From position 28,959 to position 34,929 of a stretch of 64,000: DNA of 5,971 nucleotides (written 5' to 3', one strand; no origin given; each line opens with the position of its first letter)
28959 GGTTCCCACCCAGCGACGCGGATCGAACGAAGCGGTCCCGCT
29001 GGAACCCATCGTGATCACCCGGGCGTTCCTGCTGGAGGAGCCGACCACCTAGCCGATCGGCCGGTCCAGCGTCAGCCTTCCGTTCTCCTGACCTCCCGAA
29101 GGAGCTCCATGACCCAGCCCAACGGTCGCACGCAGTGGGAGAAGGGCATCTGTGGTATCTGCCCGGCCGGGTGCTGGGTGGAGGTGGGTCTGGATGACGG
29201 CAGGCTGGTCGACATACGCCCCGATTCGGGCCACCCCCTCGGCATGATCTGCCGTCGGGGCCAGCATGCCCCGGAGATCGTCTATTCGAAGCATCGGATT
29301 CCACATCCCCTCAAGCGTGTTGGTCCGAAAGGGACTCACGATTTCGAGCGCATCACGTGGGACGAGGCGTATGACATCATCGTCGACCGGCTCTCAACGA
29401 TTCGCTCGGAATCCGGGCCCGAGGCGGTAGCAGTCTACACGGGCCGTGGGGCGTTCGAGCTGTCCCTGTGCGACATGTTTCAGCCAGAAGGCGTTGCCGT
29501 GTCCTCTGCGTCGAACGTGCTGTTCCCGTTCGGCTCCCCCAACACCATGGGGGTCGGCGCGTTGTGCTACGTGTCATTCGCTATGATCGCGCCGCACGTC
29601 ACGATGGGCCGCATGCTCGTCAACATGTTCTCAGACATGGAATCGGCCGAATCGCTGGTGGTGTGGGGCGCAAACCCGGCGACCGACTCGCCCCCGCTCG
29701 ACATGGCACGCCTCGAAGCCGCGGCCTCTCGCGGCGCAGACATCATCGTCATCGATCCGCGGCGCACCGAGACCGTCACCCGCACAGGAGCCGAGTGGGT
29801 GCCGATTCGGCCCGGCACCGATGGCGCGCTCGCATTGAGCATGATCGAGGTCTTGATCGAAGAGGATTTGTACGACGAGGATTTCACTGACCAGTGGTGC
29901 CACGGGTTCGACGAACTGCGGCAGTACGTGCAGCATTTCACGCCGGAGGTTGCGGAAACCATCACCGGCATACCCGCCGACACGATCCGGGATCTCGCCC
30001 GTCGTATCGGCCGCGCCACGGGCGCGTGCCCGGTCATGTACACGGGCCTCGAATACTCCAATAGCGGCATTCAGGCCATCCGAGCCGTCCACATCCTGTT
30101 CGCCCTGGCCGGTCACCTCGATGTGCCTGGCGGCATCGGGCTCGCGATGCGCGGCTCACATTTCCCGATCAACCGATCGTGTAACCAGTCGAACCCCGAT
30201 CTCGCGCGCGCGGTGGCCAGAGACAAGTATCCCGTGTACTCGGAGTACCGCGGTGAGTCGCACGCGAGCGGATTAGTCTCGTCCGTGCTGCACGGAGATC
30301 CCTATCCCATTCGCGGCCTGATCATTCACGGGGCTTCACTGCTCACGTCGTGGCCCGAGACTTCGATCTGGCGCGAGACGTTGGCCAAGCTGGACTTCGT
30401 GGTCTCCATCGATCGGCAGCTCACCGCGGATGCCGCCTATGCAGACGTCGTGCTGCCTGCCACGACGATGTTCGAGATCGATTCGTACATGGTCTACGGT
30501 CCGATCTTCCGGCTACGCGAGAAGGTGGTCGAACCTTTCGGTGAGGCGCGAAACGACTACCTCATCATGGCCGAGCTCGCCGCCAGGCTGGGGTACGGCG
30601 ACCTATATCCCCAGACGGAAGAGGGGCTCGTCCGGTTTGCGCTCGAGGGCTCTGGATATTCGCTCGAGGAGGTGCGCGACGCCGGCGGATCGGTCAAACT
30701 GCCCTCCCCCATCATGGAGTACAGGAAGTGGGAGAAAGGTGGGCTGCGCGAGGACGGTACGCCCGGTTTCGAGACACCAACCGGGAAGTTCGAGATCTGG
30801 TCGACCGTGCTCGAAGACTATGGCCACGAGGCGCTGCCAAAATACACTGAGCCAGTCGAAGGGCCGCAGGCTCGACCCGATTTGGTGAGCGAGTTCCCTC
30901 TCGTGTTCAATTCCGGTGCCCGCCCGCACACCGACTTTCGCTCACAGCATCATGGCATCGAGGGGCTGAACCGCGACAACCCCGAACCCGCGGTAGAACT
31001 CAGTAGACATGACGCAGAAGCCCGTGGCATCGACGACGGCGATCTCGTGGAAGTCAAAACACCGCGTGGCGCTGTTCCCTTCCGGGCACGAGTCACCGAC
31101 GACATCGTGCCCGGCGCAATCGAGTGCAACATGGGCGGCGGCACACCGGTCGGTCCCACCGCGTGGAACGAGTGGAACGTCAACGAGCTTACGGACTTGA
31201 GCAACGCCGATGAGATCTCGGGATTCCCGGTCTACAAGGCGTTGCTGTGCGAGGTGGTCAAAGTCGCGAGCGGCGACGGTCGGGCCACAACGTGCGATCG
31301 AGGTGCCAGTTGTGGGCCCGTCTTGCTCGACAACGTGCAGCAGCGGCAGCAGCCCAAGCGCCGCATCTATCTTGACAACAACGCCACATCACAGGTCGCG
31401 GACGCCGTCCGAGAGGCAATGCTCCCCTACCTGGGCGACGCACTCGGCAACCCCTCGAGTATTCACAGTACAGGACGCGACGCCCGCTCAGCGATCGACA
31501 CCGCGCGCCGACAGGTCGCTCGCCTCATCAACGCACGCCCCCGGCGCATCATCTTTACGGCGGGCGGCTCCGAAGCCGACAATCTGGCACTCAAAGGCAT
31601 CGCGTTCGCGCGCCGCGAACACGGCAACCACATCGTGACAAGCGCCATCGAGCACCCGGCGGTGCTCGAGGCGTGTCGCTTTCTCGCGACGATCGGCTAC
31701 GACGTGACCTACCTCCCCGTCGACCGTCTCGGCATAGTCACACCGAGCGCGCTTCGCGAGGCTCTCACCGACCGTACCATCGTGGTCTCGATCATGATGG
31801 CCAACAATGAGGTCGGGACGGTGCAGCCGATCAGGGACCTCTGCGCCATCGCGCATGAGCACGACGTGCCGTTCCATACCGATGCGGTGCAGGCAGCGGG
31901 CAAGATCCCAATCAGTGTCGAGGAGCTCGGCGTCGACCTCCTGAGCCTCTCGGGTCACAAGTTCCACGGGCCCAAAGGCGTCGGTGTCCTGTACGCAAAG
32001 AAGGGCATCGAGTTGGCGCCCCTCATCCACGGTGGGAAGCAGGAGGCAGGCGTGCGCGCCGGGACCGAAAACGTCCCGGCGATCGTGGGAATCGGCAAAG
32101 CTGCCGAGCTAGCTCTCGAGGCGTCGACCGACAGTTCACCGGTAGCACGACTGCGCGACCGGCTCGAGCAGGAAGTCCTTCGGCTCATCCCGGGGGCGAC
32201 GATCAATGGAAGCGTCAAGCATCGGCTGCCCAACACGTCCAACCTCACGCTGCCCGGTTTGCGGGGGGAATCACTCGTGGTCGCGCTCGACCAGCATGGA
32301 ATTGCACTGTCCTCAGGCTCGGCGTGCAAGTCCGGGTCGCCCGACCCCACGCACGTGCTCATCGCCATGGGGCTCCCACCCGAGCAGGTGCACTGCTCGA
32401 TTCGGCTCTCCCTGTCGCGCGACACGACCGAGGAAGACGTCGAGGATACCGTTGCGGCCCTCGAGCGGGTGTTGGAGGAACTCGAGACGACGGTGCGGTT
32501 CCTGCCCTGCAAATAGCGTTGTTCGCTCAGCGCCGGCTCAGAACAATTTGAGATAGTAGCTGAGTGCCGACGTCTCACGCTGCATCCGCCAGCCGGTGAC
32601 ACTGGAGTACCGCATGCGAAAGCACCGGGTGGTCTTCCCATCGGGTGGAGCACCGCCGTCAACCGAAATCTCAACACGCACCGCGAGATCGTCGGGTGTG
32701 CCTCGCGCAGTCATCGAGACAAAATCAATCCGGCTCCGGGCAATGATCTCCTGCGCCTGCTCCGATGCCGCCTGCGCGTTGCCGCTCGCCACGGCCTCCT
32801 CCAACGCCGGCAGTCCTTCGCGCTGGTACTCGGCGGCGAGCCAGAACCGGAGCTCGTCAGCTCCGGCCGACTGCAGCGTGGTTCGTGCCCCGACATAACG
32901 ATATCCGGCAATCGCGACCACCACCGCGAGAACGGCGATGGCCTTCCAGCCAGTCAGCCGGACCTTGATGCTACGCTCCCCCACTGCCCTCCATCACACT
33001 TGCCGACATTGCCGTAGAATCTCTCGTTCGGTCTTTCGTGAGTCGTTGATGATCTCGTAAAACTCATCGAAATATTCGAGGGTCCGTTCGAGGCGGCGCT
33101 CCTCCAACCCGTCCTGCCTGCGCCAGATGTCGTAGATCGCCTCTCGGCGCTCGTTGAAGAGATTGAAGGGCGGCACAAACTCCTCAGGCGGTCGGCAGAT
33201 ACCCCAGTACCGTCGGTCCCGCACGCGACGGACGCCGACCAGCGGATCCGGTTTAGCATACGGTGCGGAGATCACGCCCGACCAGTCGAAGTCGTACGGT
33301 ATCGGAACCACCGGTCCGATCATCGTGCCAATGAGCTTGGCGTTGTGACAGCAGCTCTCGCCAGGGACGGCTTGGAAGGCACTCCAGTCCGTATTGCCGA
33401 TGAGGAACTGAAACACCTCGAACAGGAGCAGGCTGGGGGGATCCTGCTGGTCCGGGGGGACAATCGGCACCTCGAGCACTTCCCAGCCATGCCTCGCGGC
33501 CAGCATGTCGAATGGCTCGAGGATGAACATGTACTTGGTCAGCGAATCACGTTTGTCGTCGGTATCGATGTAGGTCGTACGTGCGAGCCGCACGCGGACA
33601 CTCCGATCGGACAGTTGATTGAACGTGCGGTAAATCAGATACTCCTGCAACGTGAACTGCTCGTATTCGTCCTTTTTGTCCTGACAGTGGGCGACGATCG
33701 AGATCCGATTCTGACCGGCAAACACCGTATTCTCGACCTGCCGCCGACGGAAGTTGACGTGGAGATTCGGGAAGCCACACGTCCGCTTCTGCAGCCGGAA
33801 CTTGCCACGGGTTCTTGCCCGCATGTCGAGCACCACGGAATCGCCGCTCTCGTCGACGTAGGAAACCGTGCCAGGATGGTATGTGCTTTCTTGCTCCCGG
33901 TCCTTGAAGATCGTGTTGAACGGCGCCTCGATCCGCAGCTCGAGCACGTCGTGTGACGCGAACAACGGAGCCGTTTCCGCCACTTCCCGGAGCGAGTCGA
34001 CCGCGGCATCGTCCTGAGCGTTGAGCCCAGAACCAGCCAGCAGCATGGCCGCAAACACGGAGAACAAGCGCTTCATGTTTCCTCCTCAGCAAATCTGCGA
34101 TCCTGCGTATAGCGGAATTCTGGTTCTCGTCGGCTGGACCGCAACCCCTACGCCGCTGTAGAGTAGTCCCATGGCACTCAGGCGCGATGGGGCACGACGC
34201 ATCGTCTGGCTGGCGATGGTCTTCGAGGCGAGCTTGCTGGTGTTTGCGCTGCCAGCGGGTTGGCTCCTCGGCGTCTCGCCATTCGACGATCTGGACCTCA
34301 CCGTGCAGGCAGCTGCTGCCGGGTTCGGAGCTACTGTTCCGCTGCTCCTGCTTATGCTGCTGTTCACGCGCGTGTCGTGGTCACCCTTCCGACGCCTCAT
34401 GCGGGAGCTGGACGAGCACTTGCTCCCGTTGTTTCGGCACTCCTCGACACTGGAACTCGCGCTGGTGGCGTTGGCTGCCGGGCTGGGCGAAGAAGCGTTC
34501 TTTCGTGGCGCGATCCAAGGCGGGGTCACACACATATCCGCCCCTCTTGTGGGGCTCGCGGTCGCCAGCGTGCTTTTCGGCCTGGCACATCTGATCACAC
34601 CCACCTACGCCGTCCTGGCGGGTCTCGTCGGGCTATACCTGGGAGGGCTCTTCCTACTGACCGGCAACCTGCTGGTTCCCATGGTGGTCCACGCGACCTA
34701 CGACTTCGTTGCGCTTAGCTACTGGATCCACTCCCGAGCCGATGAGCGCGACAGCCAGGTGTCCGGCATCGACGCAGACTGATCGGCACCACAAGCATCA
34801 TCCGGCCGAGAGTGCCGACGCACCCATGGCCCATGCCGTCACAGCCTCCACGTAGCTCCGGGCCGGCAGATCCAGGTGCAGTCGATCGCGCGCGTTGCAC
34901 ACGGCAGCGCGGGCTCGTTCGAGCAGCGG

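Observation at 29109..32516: Single-polypeptide fusion of a Mo/W-bisPGD oxidoreductase with a NifS/IscS-type cysteine desulfurase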

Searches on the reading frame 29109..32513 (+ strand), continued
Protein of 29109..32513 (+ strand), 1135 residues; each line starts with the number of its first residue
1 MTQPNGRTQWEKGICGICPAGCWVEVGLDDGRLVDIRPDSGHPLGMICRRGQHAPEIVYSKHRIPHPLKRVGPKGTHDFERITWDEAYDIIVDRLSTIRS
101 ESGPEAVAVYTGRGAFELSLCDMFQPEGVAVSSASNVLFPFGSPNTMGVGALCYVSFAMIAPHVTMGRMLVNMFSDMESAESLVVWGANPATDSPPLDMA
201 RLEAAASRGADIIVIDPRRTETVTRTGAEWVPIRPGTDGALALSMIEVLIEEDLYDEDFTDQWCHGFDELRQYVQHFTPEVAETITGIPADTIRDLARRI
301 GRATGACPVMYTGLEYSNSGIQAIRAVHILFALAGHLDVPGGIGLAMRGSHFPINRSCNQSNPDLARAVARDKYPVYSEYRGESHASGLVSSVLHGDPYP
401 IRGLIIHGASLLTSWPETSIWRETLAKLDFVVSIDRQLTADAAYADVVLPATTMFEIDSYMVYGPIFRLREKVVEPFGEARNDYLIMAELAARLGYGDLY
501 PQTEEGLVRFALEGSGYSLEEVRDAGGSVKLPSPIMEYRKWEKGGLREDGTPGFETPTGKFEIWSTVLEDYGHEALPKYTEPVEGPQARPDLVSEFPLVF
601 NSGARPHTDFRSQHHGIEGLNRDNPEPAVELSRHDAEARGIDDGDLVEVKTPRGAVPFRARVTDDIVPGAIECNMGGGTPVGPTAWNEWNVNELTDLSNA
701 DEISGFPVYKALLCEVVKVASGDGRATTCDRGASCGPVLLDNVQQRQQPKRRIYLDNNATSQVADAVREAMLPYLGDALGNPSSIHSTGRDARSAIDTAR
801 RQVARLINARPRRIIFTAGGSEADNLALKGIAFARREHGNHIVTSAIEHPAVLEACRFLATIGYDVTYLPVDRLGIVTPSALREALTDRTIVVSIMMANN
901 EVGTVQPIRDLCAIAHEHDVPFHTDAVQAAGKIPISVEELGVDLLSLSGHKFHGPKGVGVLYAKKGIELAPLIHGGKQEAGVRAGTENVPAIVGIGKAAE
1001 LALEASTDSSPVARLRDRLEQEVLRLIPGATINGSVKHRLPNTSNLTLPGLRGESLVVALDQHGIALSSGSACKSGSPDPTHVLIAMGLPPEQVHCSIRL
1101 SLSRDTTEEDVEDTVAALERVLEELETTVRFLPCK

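Call 37: find_homologous_proteins(query=L083:13440-14405:-, max_evalue=1e-20)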
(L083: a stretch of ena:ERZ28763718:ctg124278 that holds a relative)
Query L083:13440-14405:- (322 aa): 8000 proteins with E <= 1e-20 among 8000 candidates; the best 120 are listed.
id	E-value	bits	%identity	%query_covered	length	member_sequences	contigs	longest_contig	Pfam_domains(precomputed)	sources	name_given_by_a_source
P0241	4.8e-200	682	94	100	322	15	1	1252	PF10017.16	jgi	-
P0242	6.3e-199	678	94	100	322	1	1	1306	PF10017.16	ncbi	-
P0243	7.2e-195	665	93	100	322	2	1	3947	PF10017.16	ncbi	-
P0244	1.3e-191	654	92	100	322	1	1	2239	PF10017.16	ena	-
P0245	2.5e-191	653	91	100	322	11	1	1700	PF10017.16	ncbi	-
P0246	1.7e-187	640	88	100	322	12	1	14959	PF10017.16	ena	-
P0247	1.2e-186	638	90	100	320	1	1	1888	PF10017.16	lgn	-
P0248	2.4e-186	637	89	100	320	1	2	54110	PF10017.16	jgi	-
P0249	2.9e-185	633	88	100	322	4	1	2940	PF10017.16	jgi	jgi:L-histidine Nalpha-methyltransferase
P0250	6.2e-182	622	86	100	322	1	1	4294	PF10017.16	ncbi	-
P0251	9.4e-181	618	86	100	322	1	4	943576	PF10017.16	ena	-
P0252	2.7e-180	617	86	100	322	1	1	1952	PF10017.16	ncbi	-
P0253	1.4e-178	611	85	100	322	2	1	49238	PF10017.16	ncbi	ncbi:MAG: L-histidine N(alpha)-methyltransferase [Anaerolineales bacterium]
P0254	3.4e-178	610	85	100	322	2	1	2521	PF10017.16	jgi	jgi:dimethylhistidine N-methyltransferase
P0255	2.3e-176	604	84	100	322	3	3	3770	PF10017.16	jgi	-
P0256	6.1e-171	586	82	100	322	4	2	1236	PF10017.16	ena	-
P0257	5.4e-170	583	82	100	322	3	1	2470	PF10017.16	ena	-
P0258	6.9e-160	550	77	100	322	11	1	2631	PF10017.16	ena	-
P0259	5.0e-158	544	77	100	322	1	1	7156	PF10017.16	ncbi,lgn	ncbi:MAG: L-histidine N(alpha)-methyltransferase [Anaerolineales bacterium]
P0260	1.7e-157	542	77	100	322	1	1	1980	PF10017.16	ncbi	-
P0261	7.6e-153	527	75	100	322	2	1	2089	PF10017.16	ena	-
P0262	3.6e-119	416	61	99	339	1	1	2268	PF10017.16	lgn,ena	-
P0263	3.7e-116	406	60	97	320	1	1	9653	PF10017.16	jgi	jgi:dimethylhistidine N-methyltransferase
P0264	4.7e-114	399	64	92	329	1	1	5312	PF10017.16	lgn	-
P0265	3.8e-113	396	61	96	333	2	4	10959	PF10017.16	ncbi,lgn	-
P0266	3.8e-113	396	60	98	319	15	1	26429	PF10017.16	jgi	jgi:dimethylhistidine N-methyltransferase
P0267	1.2e-112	395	59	97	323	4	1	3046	PF10017.16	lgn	-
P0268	1.5e-112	394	60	93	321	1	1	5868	PF10017.16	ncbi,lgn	ncbi:MAG: L-histidine N(alpha)-methyltransferase [Chloroflexota bacterium]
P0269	2.6e-112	393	59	98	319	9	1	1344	PF10017.16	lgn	-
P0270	3.8e-112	393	58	95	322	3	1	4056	PF10017.16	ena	-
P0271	4.1e-112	393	58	96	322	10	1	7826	PF10017.16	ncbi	-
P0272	4.5e-112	393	58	99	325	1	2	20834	PF10017.16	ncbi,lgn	-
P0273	6.1e-112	392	60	96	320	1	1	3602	PF10017.16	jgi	jgi:dimethylhistidine N-methyltransferase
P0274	2.0e-111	391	61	98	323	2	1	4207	PF10017.16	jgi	jgi:L-histidine Nalpha-methyltransferase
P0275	3.4e-111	390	61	93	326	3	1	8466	PF10017.16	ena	-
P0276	3.7e-111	390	60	97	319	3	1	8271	PF10017.16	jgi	jgi:dimethylhistidine N-methyltransferase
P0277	4.9e-111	389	60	92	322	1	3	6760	PF10017.16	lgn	-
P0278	5.4e-111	389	55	99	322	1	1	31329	PF10017.16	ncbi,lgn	ncbi:MAG: L-histidine N(alpha)-methyltransferase [Rhodothermales bacterium]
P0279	6.3e-111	389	59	98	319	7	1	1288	PF10017.16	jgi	-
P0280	1.0e-110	388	59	98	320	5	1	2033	PF10017.16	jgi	jgi:dimethylhistidine N-methyltransferase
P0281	1.2e-110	388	59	98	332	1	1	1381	PF10017.16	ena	-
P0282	1.5e-110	388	59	98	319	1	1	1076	PF10017.16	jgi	jgi:dimethylhistidine N-methyltransferase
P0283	2.5e-110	387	58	95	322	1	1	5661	PF10017.16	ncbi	-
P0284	2.5e-110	387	60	96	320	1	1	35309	PF10017.16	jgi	jgi:dimethylhistidine N-methyltransferase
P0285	2.6e-110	387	60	92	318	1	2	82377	PF10017.16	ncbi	-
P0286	3.8e-110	386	59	98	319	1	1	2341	PF10017.16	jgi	jgi:dimethylhistidine N-methyltransferase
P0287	5.2e-110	386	58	95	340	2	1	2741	PF10017.16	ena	-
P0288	5.4e-110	386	59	96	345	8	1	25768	PF10017.16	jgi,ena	-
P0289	1.5e-109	384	58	95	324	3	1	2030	PF10017.16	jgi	-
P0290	1.6e-109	384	58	98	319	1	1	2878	PF10017.16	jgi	jgi:dimethylhistidine N-methyltransferase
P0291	2.0e-109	384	58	98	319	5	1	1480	PF10017.16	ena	-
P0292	2.2e-109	384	57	99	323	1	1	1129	PF10017.16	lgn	-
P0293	2.3e-109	384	57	99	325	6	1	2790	PF10017.16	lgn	-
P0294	2.4e-109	384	58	98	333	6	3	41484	PF10017.16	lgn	-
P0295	2.8e-109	383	59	94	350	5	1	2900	PF10017.16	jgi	-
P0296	6.9e-109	382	59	97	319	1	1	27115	PF10017.16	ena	-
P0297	7.7e-109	382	60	93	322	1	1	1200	PF10017.16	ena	-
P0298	9.0e-109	382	59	94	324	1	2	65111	PF10017.16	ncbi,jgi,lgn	jgi:dimethylhistidine N-methyltransferase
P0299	9.8e-109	382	58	98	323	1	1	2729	PF10017.16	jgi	jgi:dimethylhistidine N-methyltransferase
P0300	1.1e-108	382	59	96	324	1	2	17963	PF10017.16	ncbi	-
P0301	1.6e-108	381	60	94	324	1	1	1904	PF10017.16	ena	-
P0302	1.7e-108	381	59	98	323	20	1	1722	PF10017.16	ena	-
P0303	1.9e-108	381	58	98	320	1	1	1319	PF10017.16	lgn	-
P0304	2.5e-108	380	58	94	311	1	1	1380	PF10017.16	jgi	-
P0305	2.7e-108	380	58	98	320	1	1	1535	PF10017.16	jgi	jgi:dimethylhistidine N-methyltransferase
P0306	3.1e-108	380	57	98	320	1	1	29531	PF10017.16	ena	-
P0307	4.1e-108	380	59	98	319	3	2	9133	PF10017.16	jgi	jgi:dimethylhistidine N-methyltransferase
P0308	4.5e-108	379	58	98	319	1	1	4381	PF10017.16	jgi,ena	-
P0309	6.4e-108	379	56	100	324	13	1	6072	PF10017.16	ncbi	-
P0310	7.3e-108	379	58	94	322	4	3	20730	PF10017.16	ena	-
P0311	8.2e-108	379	57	94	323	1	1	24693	PF10017.16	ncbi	-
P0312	9.5e-108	378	61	93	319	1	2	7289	PF10017.16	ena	-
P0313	9.6e-108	378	58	96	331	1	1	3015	PF10017.16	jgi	jgi:dimethylhistidine N-methyltransferase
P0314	1.0e-107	378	57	97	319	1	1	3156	PF10017.16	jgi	jgi:dimethylhistidine N-methyltransferase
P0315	1.1e-107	378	60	93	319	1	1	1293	PF10017.16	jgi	jgi:L-histidine Nalpha-methyltransferase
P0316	1.2e-107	378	59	94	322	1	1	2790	PF10017.16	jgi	jgi:dimethylhistidine N-methyltransferase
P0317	1.4e-107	378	58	94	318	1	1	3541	PF10017.16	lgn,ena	-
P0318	2.0e-107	377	57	97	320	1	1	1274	PF10017.16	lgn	-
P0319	2.1e-107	377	56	97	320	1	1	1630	PF10017.16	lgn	-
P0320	2.2e-107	377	58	98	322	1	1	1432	PF10017.16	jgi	jgi:dimethylhistidine N-methyltransferase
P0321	3.4e-107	377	58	98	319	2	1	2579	PF10017.16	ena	-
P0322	3.5e-107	377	57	98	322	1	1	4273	PF10017.16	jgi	jgi:dimethylhistidine N-methyltransferase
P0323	3.6e-107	377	58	97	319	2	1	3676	PF10017.16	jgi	jgi:dimethylhistidine N-methyltransferase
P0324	3.7e-107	376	60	92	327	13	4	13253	PF10017.16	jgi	jgi:dimethylhistidine N-methyltransferase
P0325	3.7e-107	376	58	97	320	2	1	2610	PF10017.16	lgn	-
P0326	4.0e-107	376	58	98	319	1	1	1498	PF10017.16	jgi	jgi:dimethylhistidine N-methyltransferase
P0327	4.1e-107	376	57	98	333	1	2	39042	PF10017.16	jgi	jgi:dimethylhistidine N-methyltransferase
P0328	4.2e-107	376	57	93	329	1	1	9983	PF10017.16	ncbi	-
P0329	4.5e-107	376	58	94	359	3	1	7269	PF10017.16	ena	-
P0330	5.2e-107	376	54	99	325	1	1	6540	PF10017.16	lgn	-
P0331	6.6e-107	376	56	95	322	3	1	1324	PF10017.16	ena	-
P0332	7.1e-107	376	57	98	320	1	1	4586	PF10017.16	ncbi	-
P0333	7.8e-107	375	57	98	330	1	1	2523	PF10017.16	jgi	-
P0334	8.6e-107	375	59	95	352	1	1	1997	PF10017.16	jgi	-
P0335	8.6e-107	375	57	94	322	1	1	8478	PF10017.16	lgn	-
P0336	8.7e-107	375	56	96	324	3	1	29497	PF10017.16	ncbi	-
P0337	1.0e-106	375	58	98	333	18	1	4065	PF10017.16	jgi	-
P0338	1.1e-106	375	59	94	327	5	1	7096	PF10017.16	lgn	-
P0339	1.2e-106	375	58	97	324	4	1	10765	PF10017.16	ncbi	-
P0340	1.3e-106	375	59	94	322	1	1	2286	PF10017.16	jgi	-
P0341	1.6e-106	374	56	98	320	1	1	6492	PF10017.16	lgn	-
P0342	1.7e-106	374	57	96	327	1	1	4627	PF10017.16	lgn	-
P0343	2.2e-106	374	58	94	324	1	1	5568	PF10017.16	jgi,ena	-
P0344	2.2e-106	374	58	95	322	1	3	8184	PF10017.16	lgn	-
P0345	2.4e-106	374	58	94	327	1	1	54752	PF10017.16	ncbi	ncbi:MAG: L-histidine N(alpha)-methyltransferase [Anaerolineales bacterium]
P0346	2.4e-106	374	58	96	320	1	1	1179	PF10017.16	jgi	-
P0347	2.5e-106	374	56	98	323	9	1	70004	PF10017.16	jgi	jgi:dimethylhistidine N-methyltransferase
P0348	2.8e-106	374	58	94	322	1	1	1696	PF10017.16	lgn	-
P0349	3.0e-106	373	57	96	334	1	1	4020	PF10017.16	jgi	jgi:dimethylhistidine N-methyltransferase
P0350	3.1e-106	373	57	94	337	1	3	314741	PF10017.16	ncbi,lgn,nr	ncbi:L-histidine N(alpha)-methyltransferase [Chloroflexi bacterium TSY]|nr:L-histidine N(alpha)-meth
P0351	3.5e-106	373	59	93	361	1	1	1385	PF10017.16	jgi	-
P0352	4.1e-106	373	57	96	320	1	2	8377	PF10017.16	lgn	-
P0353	4.3e-106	373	58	95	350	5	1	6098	PF10017.16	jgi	-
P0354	5.3e-106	373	57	98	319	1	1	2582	PF10017.16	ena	-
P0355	5.5e-106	373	59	95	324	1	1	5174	PF10017.16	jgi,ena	-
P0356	5.9e-106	373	54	100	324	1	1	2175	PF10017.16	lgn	-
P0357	6.4e-106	372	57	95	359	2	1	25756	PF10017.16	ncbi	-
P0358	6.7e-106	372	55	99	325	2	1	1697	PF10017.16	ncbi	-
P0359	7.1e-106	372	58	97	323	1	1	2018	PF10017.16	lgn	-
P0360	7.3e-106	372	55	100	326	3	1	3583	PF10017.16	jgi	jgi:L-histidine Nalpha-methyltransferase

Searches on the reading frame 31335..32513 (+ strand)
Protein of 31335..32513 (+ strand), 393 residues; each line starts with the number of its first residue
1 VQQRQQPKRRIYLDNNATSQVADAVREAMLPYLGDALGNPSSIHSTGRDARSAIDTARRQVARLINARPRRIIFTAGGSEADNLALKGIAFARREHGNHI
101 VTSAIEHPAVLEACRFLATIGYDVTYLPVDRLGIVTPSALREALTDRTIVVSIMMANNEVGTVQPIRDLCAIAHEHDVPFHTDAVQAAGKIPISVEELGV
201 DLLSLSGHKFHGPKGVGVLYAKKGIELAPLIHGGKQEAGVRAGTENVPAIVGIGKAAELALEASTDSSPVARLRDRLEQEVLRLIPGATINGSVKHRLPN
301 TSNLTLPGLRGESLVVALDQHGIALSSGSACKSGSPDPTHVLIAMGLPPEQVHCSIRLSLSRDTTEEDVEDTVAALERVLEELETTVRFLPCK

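Call 45: search_solved_structures(query=window:31335-32513:+, max_evalue=1e-40)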
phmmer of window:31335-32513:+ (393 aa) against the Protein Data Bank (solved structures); distinct sequences matched with E-value up to 1e-40: 27.
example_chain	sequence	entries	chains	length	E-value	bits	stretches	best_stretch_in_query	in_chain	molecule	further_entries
9wep_A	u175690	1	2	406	1.3e-106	359.9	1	6-385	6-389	cysteine desulfurase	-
9wer_A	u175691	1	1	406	1.6e-104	353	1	6-385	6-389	cysteine desulfurase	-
9wew_A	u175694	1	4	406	2.3e-104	352.6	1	6-385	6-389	cysteine desulfurase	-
9wf8_A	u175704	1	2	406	5.9e-104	351.2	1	6-385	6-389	cysteine desulfurase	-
9wfb_A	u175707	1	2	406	4.1e-103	348.5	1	6-385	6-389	cysteine desulfurase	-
9wfe_A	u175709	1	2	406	5.3e-102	344.8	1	6-385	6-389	cysteine desulfurase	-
9wfy_A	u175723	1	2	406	3.4e-100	338.8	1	6-385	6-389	cysteine desulfurase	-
5wt2_A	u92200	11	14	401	6.5e-100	337.9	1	9-378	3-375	Cysteine desulfurase IscS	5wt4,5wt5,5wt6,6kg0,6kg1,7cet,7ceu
4r5f_A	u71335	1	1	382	9.5e-97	327.5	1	12-385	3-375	Cysteine desulfurase IscS 2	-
4eb5_A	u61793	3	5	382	6.6e-96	324.7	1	12-385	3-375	Probable cysteine desulfurase 2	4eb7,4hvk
8tvt_A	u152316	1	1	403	1.9e-95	323.2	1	9-375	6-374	Cysteine desulfurase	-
5usr_A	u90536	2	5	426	1.9e-95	323.2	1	9-375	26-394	Cysteine desulfurase, mitochondrial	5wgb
5wkp_A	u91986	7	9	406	1.9e-95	323.2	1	9-375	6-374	Cysteine desulfurase, mitochondrial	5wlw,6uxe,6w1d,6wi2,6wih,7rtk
8pk8_A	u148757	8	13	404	2.1e-95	323.1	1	9-375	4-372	Cysteine desulfurase | Isoform Mitochondrial of Cysteine desulfurase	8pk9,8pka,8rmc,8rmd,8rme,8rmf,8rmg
6nzu_A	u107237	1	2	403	2.5e-95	322.8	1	9-375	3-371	Cysteine desulfurase, mitochondrial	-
3gzc_A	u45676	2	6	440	5.6e-60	206.5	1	5-384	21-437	Selenocysteine lyase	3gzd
3a9x_A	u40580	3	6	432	1.8e-59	204.9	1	5-385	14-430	Selenocysteine lyase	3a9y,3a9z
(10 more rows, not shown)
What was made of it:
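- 31365..32444 (+): Class-V PLP cysteine desulfurase module (residues 753-1112). Key residues are PLP Lys951 (31959..31961), persulfide Cys1073 (32325..32327) and conserved Cys1096 (32394..32396). Best PDB matches are cysteine desulfurases 9wep and 5wt2 (call 45).
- NifS-like enzymes can act as selenocysteine lyases (own knowledge; PDB selenocysteine lyases 3gzc and 3a9x are distant hits, call 45).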

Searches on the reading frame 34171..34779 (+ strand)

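Call 8: search_protein_families(library=pfam, proteins=[window:34171-34779:+], max_evalue=0.001)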
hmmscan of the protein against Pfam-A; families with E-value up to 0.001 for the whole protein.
window:34171-34779:+ (203 aa): 1 family
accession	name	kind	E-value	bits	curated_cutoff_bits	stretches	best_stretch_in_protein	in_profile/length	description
PF02517.21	Rce1-like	-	1.8e-18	67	22.4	1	92-180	4-93/93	Type II CAAX prenyl endopeptidase Rce1-like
